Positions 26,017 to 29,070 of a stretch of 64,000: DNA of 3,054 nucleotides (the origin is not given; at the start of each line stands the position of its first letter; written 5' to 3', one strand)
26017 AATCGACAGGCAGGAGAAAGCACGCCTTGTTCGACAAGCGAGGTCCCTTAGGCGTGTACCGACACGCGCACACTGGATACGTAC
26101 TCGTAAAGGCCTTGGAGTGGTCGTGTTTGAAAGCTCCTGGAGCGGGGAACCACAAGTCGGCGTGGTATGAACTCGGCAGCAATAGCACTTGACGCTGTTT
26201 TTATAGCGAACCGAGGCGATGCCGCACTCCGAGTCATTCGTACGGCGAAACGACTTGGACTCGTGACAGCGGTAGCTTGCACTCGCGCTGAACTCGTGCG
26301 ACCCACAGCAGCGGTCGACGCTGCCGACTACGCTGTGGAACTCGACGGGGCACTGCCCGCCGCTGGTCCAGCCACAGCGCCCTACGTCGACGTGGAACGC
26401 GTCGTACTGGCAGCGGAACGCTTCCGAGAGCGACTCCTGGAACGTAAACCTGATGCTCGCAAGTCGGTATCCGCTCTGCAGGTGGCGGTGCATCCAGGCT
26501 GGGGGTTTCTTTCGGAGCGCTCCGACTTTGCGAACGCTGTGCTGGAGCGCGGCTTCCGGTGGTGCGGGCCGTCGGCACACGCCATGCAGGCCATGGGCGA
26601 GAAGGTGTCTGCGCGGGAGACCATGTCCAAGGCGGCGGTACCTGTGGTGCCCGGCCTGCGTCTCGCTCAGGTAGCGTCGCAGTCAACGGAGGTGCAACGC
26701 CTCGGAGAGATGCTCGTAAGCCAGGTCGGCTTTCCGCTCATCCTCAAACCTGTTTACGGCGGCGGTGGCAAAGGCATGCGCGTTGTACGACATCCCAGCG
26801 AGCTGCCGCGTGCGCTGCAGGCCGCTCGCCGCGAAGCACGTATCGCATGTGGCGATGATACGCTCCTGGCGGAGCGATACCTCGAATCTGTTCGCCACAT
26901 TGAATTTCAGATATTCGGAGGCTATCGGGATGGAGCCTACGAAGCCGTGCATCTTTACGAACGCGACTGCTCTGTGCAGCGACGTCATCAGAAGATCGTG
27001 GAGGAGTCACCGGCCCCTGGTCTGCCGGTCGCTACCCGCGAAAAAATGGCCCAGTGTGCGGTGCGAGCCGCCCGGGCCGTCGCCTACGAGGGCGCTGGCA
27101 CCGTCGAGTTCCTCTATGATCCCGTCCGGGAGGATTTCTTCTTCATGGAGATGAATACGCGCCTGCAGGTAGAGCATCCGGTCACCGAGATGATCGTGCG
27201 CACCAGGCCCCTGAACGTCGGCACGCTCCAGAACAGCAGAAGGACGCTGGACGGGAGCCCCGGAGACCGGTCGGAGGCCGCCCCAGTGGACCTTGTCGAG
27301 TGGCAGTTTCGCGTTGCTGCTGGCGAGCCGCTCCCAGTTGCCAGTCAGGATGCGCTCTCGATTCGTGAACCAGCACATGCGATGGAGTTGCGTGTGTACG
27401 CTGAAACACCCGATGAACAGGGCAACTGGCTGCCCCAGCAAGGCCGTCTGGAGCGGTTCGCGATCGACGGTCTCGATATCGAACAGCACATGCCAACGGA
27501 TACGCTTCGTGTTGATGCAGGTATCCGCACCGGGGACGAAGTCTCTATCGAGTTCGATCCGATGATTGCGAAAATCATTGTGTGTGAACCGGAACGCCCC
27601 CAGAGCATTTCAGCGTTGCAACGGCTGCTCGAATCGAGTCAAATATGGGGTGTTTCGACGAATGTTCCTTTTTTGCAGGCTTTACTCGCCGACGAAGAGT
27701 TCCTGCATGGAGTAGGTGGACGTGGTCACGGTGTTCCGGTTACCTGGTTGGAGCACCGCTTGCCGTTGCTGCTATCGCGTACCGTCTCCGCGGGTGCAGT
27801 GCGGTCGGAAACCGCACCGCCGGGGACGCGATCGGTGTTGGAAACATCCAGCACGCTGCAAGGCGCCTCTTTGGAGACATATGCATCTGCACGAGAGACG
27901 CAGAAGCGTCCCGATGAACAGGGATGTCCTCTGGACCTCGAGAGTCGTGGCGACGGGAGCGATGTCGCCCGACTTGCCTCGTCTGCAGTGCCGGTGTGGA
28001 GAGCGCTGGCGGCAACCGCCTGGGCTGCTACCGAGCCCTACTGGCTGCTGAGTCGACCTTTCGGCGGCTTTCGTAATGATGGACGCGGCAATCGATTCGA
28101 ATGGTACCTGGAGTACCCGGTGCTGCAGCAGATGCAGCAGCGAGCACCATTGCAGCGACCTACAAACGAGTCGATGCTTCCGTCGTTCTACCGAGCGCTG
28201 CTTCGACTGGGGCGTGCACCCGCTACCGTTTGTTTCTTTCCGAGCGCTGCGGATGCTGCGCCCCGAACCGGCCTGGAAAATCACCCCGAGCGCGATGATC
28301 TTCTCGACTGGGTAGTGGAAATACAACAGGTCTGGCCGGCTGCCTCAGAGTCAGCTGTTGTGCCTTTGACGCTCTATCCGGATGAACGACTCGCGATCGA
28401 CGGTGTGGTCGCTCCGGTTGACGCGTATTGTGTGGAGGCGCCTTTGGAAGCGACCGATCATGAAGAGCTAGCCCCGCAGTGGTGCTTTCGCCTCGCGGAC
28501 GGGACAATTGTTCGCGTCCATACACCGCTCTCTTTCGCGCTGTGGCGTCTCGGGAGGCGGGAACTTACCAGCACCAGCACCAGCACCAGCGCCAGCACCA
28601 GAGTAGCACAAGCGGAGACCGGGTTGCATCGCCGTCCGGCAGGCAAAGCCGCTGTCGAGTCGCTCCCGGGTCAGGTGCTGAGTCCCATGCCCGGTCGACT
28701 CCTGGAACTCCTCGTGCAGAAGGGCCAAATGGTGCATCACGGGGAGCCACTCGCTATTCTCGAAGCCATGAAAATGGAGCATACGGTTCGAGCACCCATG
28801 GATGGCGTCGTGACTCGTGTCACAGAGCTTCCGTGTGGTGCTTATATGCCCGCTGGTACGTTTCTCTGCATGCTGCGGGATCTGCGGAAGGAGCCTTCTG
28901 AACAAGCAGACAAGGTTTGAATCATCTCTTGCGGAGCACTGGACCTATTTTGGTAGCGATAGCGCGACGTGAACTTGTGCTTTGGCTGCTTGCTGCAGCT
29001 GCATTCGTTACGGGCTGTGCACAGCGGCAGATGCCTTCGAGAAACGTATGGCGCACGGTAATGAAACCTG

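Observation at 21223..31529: Metabolic gene cluster: four consecutive leucine-catabolism enzymes (MCCB, IVD, MCCA, AUH) within 10.3 kb of a eukaryotic genome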

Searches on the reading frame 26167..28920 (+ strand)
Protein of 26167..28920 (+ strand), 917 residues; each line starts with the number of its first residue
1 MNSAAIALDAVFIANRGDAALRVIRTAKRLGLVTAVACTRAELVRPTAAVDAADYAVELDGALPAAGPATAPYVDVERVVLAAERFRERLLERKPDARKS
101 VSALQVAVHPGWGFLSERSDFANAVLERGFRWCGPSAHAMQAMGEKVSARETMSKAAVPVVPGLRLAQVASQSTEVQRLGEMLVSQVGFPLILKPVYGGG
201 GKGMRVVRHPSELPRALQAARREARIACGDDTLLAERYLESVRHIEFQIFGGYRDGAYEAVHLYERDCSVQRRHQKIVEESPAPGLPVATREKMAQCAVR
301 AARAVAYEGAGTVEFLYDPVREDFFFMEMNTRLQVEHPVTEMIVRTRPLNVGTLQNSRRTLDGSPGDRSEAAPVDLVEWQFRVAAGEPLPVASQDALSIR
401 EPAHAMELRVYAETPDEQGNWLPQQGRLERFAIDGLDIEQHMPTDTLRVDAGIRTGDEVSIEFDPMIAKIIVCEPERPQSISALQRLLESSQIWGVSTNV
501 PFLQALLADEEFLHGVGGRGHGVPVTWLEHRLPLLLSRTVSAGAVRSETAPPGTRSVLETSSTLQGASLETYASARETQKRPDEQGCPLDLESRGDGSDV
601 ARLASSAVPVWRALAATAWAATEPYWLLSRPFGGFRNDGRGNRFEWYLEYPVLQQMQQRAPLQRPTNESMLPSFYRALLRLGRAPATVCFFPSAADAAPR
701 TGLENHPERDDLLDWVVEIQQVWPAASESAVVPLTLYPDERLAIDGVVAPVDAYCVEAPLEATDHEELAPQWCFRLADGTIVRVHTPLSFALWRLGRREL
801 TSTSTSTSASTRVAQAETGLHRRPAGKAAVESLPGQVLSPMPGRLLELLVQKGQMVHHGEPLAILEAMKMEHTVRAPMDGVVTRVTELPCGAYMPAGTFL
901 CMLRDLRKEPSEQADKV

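Call 4: search_protein_families(library=pfam, proteins=[window:26167-28920:+])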
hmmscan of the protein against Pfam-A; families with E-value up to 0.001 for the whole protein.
window:26167-28920:+ (917 aa): 7 families
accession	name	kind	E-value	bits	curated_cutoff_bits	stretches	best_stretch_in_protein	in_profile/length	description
PF02786.22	CPSase_L_D2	-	6.8e-56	189.6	19.8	1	146-343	2-190/211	Carbamoyl-phosphate synthase L chain, ATP binding domain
PF02785.25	Biotin_carb_C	-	2e-23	83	32.4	1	407-515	1-99/108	Biotin carboxylase C-terminal domain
PF00289.28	Biotin_carb_N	-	3.6e-20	72.9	25.5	2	106-140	76-110/110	Biotin carboxylase, N-terminal domain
PF00364.28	Biotin_lipoyl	-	1.4e-12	47.7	22.1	1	836-886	2-57/73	Biotin-requiring enzyme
PF07478.18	Dala_Dala_lig_C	-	2.1e-08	34.4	24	1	154-331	3-174/204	D-ala D-ala ligase C-terminus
PF13533.13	Biotin_lipoyl_2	-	6.6e-05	23.1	29.8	1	839-866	5-32/32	Biotin-lipoyl like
PF02222.28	ATP-grasp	-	6.6e-05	23.1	27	1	181-317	23-149/179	ATP-grasp domain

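Call 5: search_protein_families(library=ncbifam, proteins=[window:26167-28920:+])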
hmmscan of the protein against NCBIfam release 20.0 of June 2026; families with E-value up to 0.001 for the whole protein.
window:26167-28920:+ (917 aa): 34 families (the best 25 are shown)
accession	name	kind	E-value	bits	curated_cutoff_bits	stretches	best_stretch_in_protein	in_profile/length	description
NF009554.0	PRK12999.1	equivalog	3.1e-122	409.4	965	3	9-344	6-308/1147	pyruvate carboxylase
TIGR02712.1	urea_carbox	equivalog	1.8e-121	406.9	1303.85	3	9-344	2-303/1201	urea carboxylase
NF006367.0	PRK08591.1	subfamily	1.4e-116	389.9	597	2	8-344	2-304/451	acetyl-CoA carboxylase biotin carboxylase subunit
TIGR01235.1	pyruv_carbox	equivalog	3.4e-110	369.3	1114.45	3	11-344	2-304/1143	pyruvate carboxylase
TIGR00514.1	accC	equivalog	4.9e-109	365.1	626.5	2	8-345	2-305/449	acetyl-CoA carboxylase biotin carboxylase subunit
NF006406.0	PRK08654.1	equivalog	3.3e-106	355.7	739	2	9-344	3-303/499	acetyl-CoA carboxylase biotin carboxylase subunit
NF009471.0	PRK12833.1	equivalog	5.3e-103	345.1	686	2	8-344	5-307/467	acetyl-CoA carboxylase biotin carboxylase subunit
NF004085.0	PRK05586.1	equivalog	7.9e-97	325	723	2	9-344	3-304/448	acetyl-CoA carboxylase biotin carboxylase subunit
NF005525.0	PRK07178.1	equivalog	2.1e-90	303.7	768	2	10-344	4-302/471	acetyl-CoA carboxylase biotin carboxylase subunit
NF006286.0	PRK08462.1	equivalog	3e-90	303.2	740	2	8-343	4-305/445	acetyl-CoA carboxylase biotin carboxylase subunit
NF006287.0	PRK08463.1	equivalog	9.2e-84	281.9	775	2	9-344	3-304/479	acetyl-CoA carboxylase subunit A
NF004173.0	PRK05641.1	equivalog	1.5e-15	58.1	199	1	801-885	52-135/153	putative acetyl-CoA carboxylase biotin carboxyl carrier protein subunit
NF005117.0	PRK06549.1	equivalog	9.5e-14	52.1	159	1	804-886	31-113/130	acetyl-CoA carboxylase biotin carboxyl carrier protein subunit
NF006761.0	PRK09282.1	domain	1.7e-12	46.7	402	1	820-886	511-573/591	pyruvate carboxylase subunit B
NF047903.1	MmDecMmdC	equivalog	3e-11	43.9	200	1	824-885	49-114/132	methylmalonyl-CoA decarboxylase subunit gamma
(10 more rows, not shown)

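Call 12: search_solved_structures(query=window:26167-28920:+, max_evalue=1e-20)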
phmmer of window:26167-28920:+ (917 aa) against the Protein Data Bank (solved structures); distinct sequences matched with E-value up to 1e-20: 76 (the best 60 are shown).
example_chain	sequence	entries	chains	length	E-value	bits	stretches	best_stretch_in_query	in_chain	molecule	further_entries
8j4z_E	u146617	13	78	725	1.6e-105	357.4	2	9-346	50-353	Methylcrotonoyl-CoA carboxylase subunit alpha, mitochondrial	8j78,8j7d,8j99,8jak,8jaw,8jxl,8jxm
8rth_A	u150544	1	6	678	1.5e-102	347.6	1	10-515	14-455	3-methylcrotonyl-CoA carboxylase, putative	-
3u9s_A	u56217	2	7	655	4.2e-101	342.7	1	7-344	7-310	Methylcrotonyl-CoA carboxylase, alpha-subunit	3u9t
9tps_G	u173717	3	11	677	8.6e-98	331.8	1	9-344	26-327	Biotin carboxylase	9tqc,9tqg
9yx0_D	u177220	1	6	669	2.7e-97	330.1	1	7-343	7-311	biotin carboxylase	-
8f41_I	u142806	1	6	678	2.9e-97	330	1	9-346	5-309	3-methylcrotonyl-CoA carboxylase, alpha-subunit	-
8f3d_H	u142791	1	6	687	3e-97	330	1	9-346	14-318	3-methylcrotonyl-CoA carboxylase alpha-subunit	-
6ybp_G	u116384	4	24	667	6.2e-93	315.7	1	8-344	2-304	Propionyl-CoA carboxylase alpha subunit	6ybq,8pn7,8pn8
3n6r_A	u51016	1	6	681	1.4e-86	294.7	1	10-344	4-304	Propionyl-CoA carboxylase, alpha subunit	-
9wkr_A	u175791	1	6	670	6.7e-83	282.5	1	8-344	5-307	Propionyl-CoA carboxylase alpha chain, mitochondrial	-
7ybu_A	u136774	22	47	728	1e-82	281.9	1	8-344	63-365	Propionyl-CoA carboxylase alpha chain, mitochondrial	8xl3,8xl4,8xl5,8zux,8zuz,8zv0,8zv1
8zuy_A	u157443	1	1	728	1.1e-81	278.4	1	8-344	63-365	Propionyl-CoA carboxylase alpha chain, mitochondrial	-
7wta_A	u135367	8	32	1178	9.9e-81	275.3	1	107-343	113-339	Pyruvate carboxylase, mitochondrial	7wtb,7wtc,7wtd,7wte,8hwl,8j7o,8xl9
2gps_A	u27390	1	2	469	1.2e-80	275.1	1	7-344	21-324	Biotin carboxylase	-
2gpw_A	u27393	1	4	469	4.4e-80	273.2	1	7-344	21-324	Biotin carboxylase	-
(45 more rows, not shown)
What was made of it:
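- On 3-Methylcrotonyl-CoA carboxylase (EC 6.4.1.4): The alpha subunit's top hits are MCC alpha (call 12).
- Checked: MCCA: 357 bits to human MCC alpha, against 316 to PCC alpha (call 12).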
